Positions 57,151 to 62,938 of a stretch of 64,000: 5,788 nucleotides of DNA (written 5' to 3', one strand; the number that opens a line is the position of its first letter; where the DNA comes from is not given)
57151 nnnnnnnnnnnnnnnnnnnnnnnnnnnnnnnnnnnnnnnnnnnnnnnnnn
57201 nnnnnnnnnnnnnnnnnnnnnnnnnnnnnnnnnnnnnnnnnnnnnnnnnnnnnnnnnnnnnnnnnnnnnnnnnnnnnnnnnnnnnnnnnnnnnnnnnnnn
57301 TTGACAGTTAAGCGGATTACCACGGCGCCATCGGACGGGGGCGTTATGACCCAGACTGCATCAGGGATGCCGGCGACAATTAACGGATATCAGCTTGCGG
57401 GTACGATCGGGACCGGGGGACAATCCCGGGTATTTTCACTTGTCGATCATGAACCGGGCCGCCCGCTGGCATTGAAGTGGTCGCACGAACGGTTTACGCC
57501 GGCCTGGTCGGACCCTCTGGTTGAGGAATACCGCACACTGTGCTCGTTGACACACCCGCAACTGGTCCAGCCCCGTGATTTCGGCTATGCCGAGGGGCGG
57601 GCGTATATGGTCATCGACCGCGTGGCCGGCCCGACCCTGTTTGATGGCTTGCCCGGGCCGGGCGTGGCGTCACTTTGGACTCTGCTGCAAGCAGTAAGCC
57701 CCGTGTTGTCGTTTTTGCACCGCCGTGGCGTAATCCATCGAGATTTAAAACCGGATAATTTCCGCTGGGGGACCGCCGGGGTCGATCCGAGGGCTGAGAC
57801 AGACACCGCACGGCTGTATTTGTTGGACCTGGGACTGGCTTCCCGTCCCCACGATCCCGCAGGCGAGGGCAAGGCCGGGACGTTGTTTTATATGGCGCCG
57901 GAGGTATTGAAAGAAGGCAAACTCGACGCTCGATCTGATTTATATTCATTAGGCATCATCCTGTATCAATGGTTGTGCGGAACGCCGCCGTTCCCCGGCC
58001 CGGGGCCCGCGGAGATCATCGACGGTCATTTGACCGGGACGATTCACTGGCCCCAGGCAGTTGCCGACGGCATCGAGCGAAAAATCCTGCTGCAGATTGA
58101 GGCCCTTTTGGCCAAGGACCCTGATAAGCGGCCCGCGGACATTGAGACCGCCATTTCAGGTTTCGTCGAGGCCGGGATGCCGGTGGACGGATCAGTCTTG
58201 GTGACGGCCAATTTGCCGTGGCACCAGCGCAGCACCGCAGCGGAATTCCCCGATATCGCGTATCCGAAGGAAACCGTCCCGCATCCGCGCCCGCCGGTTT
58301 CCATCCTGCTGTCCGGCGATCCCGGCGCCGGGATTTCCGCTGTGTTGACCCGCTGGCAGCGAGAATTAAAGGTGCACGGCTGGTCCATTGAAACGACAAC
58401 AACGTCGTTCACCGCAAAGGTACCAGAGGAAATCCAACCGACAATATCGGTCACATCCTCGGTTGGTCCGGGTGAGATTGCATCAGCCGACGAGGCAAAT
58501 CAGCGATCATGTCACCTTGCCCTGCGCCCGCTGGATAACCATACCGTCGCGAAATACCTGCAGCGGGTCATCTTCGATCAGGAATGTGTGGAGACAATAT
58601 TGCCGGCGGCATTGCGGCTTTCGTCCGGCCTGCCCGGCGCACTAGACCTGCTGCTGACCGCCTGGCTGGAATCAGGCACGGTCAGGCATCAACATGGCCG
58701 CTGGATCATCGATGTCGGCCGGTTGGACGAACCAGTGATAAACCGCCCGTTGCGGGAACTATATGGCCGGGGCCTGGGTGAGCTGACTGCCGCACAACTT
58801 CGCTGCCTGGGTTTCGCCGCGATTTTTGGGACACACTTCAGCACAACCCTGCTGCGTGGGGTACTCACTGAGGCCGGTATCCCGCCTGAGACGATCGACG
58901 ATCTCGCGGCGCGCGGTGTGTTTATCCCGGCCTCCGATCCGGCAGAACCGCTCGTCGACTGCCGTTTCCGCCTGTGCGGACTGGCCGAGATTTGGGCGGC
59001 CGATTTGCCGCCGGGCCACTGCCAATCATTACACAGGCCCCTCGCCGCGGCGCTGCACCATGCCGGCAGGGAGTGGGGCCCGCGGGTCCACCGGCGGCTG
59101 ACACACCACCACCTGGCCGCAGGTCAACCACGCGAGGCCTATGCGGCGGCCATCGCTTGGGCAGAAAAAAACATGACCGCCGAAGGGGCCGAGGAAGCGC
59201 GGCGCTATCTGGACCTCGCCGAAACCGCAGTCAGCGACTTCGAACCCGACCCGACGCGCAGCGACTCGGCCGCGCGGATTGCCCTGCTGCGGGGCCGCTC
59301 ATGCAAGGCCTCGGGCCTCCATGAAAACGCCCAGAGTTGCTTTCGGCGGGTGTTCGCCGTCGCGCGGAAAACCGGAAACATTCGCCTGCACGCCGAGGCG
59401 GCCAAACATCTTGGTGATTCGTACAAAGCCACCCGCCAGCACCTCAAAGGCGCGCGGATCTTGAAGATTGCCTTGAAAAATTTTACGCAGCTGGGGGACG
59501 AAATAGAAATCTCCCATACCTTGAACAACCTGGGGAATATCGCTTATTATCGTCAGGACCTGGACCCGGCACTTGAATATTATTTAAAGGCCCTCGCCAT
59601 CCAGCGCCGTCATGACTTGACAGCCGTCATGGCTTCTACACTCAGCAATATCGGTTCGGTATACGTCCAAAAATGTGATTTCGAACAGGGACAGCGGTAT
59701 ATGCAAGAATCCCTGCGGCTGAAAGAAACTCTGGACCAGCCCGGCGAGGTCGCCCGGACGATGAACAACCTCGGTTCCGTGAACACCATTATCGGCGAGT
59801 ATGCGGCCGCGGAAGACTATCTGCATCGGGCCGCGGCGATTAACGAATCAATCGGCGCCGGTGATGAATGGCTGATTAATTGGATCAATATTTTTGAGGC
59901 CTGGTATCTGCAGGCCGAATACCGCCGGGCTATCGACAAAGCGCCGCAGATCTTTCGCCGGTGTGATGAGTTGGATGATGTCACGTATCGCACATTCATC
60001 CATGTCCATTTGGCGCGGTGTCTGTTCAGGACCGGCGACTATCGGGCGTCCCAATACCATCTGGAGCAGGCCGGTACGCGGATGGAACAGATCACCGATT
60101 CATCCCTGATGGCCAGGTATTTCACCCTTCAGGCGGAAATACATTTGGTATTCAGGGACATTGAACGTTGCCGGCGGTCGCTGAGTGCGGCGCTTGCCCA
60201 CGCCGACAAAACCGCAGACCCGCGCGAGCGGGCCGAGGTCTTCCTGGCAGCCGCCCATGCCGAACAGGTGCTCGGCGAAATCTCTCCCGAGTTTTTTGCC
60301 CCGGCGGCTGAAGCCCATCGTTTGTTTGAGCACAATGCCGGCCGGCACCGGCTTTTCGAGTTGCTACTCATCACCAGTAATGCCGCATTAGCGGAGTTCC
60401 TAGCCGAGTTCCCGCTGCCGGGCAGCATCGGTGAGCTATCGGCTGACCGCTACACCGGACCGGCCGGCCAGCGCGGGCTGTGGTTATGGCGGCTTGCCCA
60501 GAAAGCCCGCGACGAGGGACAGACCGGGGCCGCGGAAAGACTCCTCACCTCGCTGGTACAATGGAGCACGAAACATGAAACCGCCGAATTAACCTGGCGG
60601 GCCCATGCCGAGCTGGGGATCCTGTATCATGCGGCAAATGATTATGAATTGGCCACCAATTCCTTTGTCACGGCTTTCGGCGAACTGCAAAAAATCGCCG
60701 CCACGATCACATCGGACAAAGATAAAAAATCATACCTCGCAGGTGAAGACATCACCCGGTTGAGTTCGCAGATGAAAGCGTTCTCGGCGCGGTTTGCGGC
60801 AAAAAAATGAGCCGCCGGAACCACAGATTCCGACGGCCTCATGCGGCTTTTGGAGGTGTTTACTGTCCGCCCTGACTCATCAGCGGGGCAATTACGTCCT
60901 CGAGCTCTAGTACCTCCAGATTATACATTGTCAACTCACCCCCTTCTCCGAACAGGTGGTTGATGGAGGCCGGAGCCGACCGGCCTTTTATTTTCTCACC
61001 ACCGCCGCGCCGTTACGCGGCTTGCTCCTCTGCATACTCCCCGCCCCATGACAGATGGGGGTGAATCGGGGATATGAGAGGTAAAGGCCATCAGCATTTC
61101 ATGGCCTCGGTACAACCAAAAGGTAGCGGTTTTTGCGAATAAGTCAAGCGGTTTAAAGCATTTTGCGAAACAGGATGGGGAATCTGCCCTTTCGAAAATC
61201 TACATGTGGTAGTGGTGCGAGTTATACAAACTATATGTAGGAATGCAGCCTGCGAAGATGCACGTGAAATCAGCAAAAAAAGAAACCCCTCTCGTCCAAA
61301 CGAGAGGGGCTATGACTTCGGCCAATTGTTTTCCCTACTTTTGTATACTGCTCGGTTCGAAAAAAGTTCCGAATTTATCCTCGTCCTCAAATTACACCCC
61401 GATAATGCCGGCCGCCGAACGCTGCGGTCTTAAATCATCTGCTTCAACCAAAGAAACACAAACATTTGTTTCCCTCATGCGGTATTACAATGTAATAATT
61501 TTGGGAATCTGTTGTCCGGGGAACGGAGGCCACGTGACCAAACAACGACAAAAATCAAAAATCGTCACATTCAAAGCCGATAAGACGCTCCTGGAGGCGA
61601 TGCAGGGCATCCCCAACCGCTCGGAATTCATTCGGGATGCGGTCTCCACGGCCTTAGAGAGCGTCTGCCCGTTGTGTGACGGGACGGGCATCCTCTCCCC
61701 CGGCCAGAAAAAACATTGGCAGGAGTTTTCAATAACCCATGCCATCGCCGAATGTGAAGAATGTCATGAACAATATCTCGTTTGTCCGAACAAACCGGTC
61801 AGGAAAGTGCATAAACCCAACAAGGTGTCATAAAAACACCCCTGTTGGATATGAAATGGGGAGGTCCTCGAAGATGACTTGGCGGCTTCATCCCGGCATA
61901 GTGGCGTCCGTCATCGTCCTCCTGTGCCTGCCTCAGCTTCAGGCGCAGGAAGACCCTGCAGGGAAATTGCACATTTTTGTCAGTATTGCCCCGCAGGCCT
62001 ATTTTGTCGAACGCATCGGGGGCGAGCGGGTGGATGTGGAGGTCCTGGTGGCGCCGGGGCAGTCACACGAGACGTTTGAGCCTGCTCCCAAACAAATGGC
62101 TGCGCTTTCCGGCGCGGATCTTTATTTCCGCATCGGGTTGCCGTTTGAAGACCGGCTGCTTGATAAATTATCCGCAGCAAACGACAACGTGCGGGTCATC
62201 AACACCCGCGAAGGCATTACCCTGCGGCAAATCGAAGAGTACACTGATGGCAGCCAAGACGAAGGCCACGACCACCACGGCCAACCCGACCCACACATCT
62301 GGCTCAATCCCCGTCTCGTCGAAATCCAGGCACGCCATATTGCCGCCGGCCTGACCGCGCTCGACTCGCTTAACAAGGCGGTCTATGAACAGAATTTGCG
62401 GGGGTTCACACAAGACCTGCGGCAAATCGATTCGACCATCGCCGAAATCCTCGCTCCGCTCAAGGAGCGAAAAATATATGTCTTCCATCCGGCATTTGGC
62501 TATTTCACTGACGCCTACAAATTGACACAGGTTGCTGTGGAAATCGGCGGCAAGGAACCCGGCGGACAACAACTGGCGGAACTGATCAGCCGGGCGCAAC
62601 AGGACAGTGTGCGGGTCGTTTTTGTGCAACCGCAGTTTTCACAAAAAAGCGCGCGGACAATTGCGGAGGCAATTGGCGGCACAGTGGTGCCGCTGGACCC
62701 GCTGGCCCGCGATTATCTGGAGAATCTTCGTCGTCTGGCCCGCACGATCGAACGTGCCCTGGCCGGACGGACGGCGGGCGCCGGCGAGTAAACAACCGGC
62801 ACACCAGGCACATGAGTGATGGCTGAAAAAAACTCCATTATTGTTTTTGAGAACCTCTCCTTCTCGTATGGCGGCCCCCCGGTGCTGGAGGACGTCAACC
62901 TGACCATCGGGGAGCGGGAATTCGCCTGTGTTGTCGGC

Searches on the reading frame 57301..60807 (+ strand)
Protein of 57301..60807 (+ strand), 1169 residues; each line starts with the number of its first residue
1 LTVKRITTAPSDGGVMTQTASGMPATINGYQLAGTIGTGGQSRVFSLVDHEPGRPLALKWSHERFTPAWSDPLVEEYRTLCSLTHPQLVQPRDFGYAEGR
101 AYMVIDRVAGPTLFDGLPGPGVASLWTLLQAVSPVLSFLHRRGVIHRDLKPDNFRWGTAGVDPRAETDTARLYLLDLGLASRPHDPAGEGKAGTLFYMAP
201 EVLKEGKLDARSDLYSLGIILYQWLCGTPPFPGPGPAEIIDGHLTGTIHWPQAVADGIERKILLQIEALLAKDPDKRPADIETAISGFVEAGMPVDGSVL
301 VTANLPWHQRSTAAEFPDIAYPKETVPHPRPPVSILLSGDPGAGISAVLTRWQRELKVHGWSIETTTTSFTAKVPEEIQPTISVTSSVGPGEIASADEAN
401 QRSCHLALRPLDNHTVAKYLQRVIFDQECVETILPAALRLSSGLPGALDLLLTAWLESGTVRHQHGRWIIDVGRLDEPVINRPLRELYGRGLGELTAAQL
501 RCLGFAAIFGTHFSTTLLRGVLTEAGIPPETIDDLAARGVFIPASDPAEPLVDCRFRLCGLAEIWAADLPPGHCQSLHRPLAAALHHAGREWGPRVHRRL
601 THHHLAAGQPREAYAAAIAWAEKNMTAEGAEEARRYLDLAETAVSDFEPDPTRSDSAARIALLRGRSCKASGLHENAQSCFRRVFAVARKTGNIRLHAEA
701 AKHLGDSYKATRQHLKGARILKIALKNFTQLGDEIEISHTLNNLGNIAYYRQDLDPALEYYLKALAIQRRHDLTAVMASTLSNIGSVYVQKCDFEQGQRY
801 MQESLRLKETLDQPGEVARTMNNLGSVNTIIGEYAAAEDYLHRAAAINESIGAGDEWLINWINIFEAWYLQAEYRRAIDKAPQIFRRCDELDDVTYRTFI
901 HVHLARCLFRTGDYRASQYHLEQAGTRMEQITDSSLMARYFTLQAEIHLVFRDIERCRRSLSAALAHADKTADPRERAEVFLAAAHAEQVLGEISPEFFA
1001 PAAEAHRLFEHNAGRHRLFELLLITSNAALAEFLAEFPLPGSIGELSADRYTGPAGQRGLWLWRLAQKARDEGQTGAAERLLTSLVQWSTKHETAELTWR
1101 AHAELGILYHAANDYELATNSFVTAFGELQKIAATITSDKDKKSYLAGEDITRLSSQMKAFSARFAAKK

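Call 35: search_protein_families(library=pfam, proteins=[window:57301-60807:+], max_evalue=0.00001)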
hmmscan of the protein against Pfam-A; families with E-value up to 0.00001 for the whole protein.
window:57301-60807:+ (1169 aa): 7 families
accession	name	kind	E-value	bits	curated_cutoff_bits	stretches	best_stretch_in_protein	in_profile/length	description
PF00069.31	Pkinase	-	1.9e-32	113.2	31.7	1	30-279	1-253/263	Protein kinase domain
PF13424.12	TPR_12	-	1.2e-22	80.3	30.1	2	777-849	2-76/77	Tetratricopeptide repeat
PF07714.23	PK_Tyr_Ser-Thr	-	1.2e-13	51.4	23.1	1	35-246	6-220/258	Protein tyrosine and serine/threonine kinase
PF00515.34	TPR_1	-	1.9e-13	50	27.8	0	740-769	3-32/34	Tetratricopeptide repeat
PF13374.12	TPR_10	-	1.7e-11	44.2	27.5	0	740-770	4-34/42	Tetratricopeptide repeat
PF13181.12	TPR_8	-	3.1e-11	42.9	25.7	0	740-770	3-33/34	Tetratricopeptide repeat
PF07719.23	TPR_2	-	1e-09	38.2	27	0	740-769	3-32/34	Tetratricopeptide repeat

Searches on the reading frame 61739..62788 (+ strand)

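Call 35: search_protein_families(library=pfam, proteins=[window:61739-62788:+], max_evalue=0.00001)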
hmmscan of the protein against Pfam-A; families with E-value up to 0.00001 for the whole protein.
window:61739-62788:+ (350 aa): 1 family
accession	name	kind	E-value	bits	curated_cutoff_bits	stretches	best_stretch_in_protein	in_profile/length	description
PF01297.22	ZnuA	-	4.9e-70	236.4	29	1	79-340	1-263/263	Zinc-uptake complex component A periplasmic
